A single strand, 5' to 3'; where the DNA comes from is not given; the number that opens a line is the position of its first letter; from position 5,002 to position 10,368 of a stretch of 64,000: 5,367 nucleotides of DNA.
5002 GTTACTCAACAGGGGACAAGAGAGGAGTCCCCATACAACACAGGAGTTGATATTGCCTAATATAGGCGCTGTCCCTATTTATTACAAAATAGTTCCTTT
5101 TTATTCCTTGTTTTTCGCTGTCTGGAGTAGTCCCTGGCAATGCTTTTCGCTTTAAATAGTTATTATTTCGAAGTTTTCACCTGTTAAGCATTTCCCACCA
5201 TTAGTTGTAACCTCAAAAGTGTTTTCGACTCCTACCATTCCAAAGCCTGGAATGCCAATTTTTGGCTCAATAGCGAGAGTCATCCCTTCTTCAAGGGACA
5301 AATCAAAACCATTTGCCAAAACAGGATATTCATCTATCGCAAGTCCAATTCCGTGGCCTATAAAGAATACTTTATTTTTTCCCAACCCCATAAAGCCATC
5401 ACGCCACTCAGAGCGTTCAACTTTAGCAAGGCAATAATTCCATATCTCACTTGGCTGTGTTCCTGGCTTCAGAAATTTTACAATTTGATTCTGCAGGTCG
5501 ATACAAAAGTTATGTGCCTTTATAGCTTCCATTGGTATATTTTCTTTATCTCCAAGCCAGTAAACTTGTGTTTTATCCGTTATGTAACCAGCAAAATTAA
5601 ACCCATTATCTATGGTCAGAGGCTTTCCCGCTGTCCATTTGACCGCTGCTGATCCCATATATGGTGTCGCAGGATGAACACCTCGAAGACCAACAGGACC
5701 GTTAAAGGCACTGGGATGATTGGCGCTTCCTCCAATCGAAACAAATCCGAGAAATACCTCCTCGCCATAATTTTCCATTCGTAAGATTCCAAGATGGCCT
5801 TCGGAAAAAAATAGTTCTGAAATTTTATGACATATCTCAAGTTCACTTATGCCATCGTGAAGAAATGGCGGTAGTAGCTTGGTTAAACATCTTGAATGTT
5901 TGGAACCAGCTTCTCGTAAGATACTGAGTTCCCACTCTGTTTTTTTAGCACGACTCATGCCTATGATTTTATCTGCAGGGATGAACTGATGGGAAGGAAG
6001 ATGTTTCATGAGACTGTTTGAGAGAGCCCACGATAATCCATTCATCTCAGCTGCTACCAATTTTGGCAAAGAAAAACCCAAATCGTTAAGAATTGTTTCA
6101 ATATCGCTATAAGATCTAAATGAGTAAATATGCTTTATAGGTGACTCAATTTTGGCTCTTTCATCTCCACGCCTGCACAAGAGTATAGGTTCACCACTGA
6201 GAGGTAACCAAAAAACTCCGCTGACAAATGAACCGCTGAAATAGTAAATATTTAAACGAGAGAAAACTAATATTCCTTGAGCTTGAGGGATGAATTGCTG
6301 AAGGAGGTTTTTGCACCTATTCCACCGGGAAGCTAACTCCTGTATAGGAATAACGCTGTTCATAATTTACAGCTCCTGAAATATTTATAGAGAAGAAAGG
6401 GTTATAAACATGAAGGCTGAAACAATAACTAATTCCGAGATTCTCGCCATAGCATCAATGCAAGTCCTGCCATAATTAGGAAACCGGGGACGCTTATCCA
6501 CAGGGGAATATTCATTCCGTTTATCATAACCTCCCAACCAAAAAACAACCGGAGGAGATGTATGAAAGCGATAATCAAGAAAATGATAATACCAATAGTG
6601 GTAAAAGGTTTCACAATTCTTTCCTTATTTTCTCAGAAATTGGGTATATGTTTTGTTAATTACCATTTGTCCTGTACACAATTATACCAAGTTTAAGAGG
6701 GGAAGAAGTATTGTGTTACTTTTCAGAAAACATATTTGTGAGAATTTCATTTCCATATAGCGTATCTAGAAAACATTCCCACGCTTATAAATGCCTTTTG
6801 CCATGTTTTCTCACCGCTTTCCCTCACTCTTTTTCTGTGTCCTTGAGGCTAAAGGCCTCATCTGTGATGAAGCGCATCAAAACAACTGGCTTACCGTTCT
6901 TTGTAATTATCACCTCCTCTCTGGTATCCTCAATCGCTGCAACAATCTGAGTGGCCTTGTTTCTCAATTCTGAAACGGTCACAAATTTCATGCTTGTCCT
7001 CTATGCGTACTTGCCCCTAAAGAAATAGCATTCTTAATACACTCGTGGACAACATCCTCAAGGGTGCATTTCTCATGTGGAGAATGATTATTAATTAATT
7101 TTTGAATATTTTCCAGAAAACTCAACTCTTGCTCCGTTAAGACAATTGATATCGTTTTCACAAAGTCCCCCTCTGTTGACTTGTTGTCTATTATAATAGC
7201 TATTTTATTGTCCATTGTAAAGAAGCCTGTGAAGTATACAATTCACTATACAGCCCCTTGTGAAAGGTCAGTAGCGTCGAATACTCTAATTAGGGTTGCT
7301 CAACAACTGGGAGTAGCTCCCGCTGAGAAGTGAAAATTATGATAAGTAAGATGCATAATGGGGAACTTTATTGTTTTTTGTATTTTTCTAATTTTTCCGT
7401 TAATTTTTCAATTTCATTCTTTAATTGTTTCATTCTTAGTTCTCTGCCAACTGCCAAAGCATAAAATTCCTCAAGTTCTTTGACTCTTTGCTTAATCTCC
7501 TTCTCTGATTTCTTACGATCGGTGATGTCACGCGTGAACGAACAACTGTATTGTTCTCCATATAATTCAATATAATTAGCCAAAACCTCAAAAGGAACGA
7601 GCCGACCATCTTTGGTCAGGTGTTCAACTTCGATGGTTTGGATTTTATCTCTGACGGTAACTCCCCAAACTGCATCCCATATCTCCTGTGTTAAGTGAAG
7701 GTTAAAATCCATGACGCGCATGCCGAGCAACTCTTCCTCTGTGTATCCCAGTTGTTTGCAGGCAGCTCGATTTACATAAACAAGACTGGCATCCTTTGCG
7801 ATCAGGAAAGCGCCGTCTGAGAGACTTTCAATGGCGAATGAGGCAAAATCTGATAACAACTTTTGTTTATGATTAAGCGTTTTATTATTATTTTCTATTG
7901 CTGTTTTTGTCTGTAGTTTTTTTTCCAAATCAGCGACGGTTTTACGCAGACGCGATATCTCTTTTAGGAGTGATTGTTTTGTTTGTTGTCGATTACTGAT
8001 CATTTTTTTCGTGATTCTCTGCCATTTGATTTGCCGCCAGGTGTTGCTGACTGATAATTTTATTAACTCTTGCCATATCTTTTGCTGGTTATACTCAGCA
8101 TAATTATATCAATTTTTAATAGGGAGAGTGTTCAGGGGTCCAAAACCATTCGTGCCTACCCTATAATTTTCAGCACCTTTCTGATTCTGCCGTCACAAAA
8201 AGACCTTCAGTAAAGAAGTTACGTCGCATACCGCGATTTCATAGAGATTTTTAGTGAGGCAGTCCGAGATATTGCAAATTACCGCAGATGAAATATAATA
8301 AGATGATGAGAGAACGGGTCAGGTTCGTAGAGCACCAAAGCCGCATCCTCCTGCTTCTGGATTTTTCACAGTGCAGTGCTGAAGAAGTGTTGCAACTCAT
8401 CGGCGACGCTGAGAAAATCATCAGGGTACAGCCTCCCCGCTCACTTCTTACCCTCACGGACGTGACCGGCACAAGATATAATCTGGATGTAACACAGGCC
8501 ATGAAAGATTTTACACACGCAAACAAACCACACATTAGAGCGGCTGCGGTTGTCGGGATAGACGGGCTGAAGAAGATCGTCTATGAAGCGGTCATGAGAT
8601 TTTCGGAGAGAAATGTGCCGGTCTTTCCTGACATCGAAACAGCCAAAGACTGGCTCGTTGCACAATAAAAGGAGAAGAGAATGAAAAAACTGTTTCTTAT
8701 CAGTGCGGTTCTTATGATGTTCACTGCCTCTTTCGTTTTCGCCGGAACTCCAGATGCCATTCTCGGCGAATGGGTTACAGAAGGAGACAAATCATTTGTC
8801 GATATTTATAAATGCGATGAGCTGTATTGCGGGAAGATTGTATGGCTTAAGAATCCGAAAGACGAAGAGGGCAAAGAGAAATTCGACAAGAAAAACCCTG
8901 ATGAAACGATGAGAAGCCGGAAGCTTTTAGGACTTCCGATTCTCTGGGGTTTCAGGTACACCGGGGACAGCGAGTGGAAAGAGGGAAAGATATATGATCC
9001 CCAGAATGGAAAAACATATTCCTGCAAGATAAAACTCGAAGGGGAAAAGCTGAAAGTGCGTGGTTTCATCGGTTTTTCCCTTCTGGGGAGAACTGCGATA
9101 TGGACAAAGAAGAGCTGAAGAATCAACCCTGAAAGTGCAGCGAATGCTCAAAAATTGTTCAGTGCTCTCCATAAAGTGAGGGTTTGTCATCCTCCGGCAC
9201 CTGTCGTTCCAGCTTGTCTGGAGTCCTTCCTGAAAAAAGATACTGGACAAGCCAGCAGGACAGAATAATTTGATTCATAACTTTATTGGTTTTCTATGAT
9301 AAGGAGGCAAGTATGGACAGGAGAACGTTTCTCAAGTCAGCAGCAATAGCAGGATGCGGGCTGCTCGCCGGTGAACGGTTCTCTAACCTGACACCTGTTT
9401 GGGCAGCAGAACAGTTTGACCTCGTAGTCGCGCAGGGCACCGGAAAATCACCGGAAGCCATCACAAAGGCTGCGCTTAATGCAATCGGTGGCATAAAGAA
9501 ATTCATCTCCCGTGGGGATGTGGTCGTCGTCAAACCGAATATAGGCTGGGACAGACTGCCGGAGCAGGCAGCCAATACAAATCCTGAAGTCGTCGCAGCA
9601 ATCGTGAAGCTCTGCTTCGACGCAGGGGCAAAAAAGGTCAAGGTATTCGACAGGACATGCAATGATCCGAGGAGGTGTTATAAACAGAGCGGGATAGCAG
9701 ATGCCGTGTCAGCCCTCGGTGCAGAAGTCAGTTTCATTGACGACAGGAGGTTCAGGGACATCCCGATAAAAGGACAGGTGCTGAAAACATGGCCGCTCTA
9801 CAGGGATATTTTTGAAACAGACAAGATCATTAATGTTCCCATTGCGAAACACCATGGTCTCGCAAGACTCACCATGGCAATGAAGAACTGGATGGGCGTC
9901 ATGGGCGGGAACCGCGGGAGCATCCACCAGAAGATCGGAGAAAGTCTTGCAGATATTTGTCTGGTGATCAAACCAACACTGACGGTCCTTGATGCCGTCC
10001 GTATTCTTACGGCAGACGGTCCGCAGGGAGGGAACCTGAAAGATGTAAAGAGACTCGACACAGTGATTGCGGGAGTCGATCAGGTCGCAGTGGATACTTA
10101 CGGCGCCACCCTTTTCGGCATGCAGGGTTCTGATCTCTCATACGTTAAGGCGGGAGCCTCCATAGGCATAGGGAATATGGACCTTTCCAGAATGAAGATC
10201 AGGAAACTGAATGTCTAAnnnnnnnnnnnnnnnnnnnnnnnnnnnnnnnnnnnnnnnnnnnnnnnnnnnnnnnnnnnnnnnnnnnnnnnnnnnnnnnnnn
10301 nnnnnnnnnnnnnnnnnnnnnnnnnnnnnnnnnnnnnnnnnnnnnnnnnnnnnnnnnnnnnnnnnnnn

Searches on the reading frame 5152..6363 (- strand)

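Call 93: search_protein_families(library=pfam, proteins=[window:5152-6363:-], max_evalue=0.01)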
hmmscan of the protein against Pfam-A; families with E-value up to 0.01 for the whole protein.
window:5152-6363:- (403 aa): 2 families
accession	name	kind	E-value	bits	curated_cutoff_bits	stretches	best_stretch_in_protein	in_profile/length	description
PF00557.29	Peptidase_M24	-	1.5e-33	116.7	23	1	149-386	3-207/208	Metallopeptidase family M24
PF01321.24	Creatinase_N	-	2.8e-15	57.4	22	1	27-138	13-126/128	Creatinase/Prolidase N-terminal domain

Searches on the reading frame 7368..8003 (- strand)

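Call 93: search_protein_families(library=pfam, proteins=[window:7368-8003:-], max_evalue=0.01)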
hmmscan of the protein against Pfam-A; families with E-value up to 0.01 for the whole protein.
window:7368-8003:- (211 aa): 5 families
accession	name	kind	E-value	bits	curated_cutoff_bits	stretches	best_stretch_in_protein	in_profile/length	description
PF00989.32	PAS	-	9.8e-11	42.1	22.6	1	57-160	6-113/113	PAS fold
PF13426.13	PAS_9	-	8.7e-10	39.2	27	1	63-162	2-103/103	PAS domain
PF08448.16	PAS_4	-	1.1e-07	32.5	23.1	1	59-164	2-109/110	PAS fold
PF13188.13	PAS_8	-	8.3e-05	22.8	21.8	1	57-99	6-48/65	PAS domain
PF08447.18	PAS_3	-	0.0023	18.6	25.6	1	75-145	2-75/89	PAS fold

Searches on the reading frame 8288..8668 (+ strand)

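Call 93: search_protein_families(library=pfam, proteins=[window:8288-8668:+], max_evalue=0.01)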
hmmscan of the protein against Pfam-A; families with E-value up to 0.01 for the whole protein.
window:8288-8668:+ (126 aa): 1 family
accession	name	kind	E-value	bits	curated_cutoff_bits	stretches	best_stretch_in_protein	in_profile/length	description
PF11964.13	SpoIIAA-like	-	4.7e-05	24.5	25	1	31-123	15-105/106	SpoIIAA-like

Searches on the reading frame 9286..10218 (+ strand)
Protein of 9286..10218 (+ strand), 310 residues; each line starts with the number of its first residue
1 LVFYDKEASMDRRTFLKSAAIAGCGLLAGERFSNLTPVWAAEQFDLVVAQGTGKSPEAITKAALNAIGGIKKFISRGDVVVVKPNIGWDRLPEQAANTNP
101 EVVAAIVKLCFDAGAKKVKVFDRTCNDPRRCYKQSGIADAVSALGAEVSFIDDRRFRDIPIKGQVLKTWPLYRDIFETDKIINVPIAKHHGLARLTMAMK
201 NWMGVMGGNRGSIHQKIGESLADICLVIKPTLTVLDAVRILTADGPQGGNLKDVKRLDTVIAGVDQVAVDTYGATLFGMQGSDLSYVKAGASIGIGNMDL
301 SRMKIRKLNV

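Call 16: search_protein_families(library=pfam, proteins=[window:9286-10218:+])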
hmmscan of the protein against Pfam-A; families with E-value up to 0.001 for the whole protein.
window:9286-10218:+ (310 aa): 1 family
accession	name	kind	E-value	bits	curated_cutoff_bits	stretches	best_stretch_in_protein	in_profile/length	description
PF04015.17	DUF362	-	1.8e-53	182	24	1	80-274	1-199/200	Domain of unknown function (DUF362)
